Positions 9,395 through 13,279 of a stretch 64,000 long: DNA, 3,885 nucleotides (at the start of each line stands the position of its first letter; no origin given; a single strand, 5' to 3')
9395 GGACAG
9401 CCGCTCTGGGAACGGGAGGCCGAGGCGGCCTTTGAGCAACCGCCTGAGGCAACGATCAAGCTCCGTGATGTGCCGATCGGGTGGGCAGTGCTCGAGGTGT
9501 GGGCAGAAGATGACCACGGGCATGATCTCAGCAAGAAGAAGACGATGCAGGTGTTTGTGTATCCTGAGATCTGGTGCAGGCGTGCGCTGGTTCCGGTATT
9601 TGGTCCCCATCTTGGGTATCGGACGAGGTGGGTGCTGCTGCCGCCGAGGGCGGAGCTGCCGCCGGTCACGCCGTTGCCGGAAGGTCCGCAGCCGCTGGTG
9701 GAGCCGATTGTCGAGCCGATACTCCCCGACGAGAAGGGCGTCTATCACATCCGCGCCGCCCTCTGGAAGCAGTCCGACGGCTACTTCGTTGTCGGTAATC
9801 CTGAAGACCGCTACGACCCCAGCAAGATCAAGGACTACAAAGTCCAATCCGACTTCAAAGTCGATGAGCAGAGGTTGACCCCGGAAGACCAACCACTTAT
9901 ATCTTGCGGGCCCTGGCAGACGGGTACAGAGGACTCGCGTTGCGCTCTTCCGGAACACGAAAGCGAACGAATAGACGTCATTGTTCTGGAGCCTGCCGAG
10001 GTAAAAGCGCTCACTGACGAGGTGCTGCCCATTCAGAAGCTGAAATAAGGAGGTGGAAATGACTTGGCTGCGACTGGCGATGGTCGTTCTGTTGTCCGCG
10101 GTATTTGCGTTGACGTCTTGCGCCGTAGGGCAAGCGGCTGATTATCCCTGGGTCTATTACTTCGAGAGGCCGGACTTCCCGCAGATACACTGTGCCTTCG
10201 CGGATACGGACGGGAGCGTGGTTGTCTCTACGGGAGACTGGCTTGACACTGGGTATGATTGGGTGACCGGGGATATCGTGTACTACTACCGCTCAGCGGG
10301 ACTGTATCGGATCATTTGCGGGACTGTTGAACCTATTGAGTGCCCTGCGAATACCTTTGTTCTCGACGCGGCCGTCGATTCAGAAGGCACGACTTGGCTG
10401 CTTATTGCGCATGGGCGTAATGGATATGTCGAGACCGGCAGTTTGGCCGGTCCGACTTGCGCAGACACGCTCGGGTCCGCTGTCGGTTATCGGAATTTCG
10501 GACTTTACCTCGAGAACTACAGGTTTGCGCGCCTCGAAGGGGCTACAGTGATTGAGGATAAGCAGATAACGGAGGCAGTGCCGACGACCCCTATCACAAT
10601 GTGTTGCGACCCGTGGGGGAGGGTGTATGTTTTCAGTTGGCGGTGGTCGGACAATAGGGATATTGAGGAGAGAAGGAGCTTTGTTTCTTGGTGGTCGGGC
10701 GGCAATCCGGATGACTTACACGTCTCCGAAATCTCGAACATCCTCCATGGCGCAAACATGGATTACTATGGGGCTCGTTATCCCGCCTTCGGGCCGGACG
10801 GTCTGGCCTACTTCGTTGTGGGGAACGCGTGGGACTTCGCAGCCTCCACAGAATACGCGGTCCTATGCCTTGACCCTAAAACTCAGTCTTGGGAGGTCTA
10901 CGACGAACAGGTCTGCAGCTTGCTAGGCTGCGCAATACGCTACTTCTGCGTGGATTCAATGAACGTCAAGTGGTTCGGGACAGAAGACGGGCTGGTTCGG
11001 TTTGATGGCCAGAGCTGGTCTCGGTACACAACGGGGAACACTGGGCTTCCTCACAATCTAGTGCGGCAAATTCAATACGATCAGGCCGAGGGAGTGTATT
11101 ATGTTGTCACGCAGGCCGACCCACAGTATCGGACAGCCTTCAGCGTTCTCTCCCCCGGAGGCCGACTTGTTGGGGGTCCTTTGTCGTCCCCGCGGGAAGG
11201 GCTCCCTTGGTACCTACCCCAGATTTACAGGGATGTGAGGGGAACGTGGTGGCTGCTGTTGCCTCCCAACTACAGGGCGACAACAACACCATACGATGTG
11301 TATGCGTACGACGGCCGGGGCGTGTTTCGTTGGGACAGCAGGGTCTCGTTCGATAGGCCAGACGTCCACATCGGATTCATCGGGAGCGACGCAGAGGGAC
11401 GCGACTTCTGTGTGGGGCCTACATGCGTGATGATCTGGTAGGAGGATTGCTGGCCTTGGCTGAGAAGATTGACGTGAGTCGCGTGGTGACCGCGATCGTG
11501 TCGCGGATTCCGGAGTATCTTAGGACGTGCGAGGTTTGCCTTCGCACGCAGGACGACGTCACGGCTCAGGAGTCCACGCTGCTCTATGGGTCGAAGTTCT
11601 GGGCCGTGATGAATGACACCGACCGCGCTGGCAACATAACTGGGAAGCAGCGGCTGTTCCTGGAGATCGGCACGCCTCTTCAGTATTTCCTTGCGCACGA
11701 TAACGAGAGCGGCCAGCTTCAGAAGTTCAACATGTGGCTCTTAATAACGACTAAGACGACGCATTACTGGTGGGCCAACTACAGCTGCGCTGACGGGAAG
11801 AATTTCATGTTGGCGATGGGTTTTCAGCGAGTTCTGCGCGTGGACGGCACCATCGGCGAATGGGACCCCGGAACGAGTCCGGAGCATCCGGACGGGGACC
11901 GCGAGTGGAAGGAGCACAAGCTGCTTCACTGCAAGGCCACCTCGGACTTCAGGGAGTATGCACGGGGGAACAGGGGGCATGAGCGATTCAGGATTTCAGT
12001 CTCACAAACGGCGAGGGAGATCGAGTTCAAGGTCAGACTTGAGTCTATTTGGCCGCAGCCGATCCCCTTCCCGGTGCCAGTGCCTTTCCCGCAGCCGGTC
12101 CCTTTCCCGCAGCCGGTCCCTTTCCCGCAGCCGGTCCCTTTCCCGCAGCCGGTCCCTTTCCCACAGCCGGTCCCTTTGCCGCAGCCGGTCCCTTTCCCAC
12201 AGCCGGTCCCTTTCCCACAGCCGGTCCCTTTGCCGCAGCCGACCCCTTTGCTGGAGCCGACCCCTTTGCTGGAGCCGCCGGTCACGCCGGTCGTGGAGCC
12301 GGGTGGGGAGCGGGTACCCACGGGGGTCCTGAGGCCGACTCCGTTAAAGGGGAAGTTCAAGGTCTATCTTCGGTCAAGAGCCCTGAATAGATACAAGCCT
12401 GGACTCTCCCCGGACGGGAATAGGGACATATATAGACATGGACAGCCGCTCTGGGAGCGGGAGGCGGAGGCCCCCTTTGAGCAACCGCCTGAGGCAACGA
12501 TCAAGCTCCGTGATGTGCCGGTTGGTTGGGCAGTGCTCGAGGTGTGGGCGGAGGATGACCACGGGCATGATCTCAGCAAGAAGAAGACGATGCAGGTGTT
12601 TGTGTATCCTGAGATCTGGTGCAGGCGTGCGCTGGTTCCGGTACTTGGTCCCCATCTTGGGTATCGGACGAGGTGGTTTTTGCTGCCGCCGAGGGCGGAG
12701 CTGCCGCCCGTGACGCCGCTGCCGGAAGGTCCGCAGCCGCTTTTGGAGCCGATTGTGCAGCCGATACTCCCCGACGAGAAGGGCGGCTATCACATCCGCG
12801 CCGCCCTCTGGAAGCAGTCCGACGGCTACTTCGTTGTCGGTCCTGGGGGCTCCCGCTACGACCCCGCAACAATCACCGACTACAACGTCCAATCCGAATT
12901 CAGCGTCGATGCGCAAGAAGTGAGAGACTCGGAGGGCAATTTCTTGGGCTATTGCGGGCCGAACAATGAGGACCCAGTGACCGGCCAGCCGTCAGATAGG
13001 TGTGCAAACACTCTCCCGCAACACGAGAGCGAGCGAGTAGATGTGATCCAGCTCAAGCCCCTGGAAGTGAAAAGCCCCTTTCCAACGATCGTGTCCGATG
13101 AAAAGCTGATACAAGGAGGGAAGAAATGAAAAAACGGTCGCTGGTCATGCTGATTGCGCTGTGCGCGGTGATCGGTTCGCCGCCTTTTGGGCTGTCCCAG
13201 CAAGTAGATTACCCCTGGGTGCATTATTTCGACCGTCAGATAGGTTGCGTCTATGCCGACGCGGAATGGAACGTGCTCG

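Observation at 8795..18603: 9.8-kb tandem mosaic array of an A/B two-gene cassette: two expressed-type A genes, three promoterless-looking A C-terminal cassettes, and four divergent B propeller genes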

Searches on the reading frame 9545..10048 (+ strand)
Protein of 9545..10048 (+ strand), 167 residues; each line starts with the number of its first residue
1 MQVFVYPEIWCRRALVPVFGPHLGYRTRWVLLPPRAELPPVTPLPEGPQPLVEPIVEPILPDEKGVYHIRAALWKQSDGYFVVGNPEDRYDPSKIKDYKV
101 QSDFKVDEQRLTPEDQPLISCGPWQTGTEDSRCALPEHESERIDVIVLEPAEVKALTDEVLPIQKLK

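Call 57: find_related_loci(query=A5, collection=metagenome_contigs, flank=10000)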
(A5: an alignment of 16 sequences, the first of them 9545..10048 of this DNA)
Query A5 (167 aa) in metagenome_contigs; peptide patterns used: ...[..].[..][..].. (x = any residue, [..] = any of these).
128 stretches matched a pattern; 5 encode a relative of the query (tblastn E <= 1e-3); 5 distinct loci.
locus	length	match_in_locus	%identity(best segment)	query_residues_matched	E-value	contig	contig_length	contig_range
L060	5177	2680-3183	60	1-165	4e-57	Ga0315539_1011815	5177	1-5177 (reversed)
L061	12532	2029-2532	60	1-165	5e-56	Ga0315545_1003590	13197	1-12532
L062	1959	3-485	45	1-165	3e-36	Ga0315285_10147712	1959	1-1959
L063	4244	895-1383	39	1-167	2e-29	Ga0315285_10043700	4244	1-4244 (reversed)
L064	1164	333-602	58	1-93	4e-29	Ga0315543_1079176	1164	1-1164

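Call 69: search_solved_structures(query=A5, max_evalue=10)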
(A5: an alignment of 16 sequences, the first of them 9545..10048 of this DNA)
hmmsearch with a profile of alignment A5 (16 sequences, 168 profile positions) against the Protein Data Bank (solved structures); distinct sequences matched with E-value up to 10: 3.
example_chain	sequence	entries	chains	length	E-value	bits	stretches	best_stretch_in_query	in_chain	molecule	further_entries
2mlm_A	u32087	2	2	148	0.48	13.2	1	66-121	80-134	Sortase family protein | Sortase A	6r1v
1t2p_A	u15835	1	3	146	0.9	12.4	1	66-121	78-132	sortase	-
1ija_A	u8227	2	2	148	0.9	12.4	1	66-121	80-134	Sortase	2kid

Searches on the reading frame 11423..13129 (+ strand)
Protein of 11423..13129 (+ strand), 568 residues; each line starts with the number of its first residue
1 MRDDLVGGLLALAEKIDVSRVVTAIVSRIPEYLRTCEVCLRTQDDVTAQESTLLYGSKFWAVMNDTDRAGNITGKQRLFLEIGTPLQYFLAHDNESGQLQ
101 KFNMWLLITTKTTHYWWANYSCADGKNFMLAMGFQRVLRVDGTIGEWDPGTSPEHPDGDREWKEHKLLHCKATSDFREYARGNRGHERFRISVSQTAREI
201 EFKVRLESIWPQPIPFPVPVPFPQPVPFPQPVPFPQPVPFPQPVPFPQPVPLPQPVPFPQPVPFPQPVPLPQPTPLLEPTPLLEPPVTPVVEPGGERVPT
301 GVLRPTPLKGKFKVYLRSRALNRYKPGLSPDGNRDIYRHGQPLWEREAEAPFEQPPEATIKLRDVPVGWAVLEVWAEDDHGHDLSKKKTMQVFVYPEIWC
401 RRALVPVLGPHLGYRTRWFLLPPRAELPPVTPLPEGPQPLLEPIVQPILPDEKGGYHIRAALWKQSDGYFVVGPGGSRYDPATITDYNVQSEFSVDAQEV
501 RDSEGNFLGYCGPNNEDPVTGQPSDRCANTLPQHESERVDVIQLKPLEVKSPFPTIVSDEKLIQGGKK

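Call 3: search_protein_families(library=pfam, proteins=[window:11423-13129:+], max_evalue=1)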
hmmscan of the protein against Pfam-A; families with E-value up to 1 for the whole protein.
window:11423-13129:+ (568 aa): 0 families

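Call 36: predict_structure(alignment_id=A2)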
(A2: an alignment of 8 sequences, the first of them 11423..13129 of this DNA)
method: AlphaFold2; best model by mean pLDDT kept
length: 568 residues; sequences in the alignment: 8
mean_pLDDT: 39.4   pTM: 0.31
mean pLDDT of the five models: 39.4, 37.0, 36.6, 36.4, 34.3
residues with pLDDT >= 90: 0; 70-90: 1; 50-70: 70; < 50: 497
segments of 3 or more residues with pLDDT < 50: 1-187, 191-200, 209-244, 266-306, 317-344, 363-372, 389-450, 452-505, 510-514, 516-524, 526-568
pLDDT, mean of each block of 10 residues (from residue 1): 41 41 36 31 28 30 40 39 27 26 27 29 38 36 39 37 34 27 39 43 52 36 42 43 49 52 49 39 35 33 43 51 33 34 54 59 44 54 49 43 37 39 32 30 33 45 39 39 41 43 48 47 46 42 35 31 34
secondary structure, 60 per line:
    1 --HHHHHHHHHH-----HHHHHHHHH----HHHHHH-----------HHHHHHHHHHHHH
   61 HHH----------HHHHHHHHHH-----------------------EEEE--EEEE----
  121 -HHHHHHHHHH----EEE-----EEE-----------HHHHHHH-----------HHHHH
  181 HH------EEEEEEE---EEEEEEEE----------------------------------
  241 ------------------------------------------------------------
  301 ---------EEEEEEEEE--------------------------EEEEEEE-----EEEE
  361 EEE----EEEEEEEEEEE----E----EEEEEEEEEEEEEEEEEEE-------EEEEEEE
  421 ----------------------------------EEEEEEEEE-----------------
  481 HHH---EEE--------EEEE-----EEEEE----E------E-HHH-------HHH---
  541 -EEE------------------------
elements in order: H3-12 H18-26 H31-36 H48-63 H74-83 E107-110 E113-116 H122-131 E136-138 E144-146 H158-164 H176-182 E189-195 E199-206 E310-318 E345-351 E357-363 E368-378 E388-406 E414-420 E455-463 E487-489 E498-501 E507-511 E542-544
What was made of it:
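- The AlphaFold2 model of A failed (pLDDT 39, call 36), so the fold of the tail is unknown.
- Tried and rejected: The model was unusable, so no fold search was run on A (call 36).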

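Call 45: search_protein_representatives(alignment_id=A2)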
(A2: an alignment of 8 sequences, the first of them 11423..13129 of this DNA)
Query: 8 sequences, 487 profile positions. Proteins with E-value up to 0.001 (for the whole library): 21; up to 1e-10: 18; up to 1e-30: 12. The best 21 are listed.
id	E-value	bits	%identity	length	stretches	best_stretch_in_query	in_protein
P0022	3.5e-241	817.6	-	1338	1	7-487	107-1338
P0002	1.2e-136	472.8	-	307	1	208-487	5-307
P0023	9.6e-101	354.4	-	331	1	123-433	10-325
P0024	1.8e-80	287.5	-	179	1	312-481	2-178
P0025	1.0e-70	255.4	-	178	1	309-475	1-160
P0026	3.4e-49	184.4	-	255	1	244-467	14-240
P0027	5.5e-45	170.5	-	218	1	275-472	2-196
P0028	2.5e-42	161.7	-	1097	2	25-205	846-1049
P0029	3.3e-40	154.7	-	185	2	245-398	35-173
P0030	4.5e-39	151.0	-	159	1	331-481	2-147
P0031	1.7e-32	129.3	-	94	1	309-398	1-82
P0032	3.1e-32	128.4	-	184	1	308-483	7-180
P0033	3.7e-25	105.1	-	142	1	348-479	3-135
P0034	3.5e-22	95.3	-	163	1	309-483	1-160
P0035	8.2e-22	94.1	-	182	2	74-205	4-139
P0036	3.7e-20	88.6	-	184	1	297-476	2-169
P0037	1.5e-12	63.5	-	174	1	335-477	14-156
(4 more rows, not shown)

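Call 47: find_encoding_contigs(protein=P0028, flank=10000, max_places=4)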
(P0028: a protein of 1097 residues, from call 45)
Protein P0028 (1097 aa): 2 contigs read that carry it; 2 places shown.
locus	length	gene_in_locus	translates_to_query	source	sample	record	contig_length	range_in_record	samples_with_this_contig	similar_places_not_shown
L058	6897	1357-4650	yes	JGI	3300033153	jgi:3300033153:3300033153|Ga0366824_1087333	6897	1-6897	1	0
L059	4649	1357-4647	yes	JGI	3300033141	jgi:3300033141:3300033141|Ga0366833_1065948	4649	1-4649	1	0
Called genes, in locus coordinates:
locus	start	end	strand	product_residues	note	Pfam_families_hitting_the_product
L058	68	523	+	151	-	-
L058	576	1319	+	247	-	-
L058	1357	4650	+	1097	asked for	-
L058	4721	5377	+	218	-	-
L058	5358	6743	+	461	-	-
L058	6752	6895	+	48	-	?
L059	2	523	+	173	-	?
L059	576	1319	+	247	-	-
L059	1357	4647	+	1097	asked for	?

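Call 76: find_encoding_contigs(protein=P0036, flank=10000, max_places=3)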
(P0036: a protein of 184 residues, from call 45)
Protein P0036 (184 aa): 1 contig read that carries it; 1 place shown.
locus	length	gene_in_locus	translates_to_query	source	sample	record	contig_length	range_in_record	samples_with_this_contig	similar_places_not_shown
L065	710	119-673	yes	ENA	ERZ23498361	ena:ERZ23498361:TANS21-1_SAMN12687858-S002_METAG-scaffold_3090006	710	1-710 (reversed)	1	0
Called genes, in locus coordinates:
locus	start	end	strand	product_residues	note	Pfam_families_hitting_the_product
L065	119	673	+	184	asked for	-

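Call 77: find_encoding_contigs(protein=P0037, flank=10000, max_places=3)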
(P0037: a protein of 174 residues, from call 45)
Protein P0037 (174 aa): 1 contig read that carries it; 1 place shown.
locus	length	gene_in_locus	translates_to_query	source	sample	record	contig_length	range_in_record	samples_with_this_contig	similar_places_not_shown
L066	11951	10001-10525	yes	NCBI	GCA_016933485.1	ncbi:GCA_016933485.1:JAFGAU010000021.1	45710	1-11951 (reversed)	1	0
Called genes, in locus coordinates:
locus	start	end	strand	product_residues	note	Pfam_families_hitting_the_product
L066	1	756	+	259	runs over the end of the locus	PF00753:Lactamase_B, PF23023:Anti-Pycsar_Apyc1 (weak), PF13483:Lactamase_B_3 (faint), PF16661:Lactamase_B_6 (faint), PF12706:Lactamase_B_2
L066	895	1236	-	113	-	PF00462:Glutaredoxin (weak)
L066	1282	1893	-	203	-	PF04347:FliO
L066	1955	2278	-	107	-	PF01052:FliMN_C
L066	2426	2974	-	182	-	PF03748:FliL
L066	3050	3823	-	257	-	PF13677:MotB_plug, PF00691:OmpA (weak)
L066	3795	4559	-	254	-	PF00691:OmpA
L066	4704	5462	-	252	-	PF01618:MotA_ExbB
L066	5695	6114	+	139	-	PF01894:YjbQ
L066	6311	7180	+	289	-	PF00140:Sigma70_r1_2, PF04542:Sigma70_r2, PF04539:Sigma70_r3, PF04545:Sigma70_r4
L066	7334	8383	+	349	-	PF00534:Glycos_transf_1, PF13692:Glyco_trans_1_4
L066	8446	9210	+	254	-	PF00813:FliP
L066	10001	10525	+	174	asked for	-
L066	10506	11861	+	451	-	-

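Call 78: find_encoding_contigs(protein=P0034, flank=10000, max_places=3)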
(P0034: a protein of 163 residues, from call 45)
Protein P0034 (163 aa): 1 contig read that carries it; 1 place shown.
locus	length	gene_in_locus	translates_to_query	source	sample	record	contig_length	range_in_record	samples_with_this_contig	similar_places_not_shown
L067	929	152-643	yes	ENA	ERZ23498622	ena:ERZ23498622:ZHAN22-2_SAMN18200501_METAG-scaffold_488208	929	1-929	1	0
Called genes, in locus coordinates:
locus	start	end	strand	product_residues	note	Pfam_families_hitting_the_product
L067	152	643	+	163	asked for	-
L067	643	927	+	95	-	?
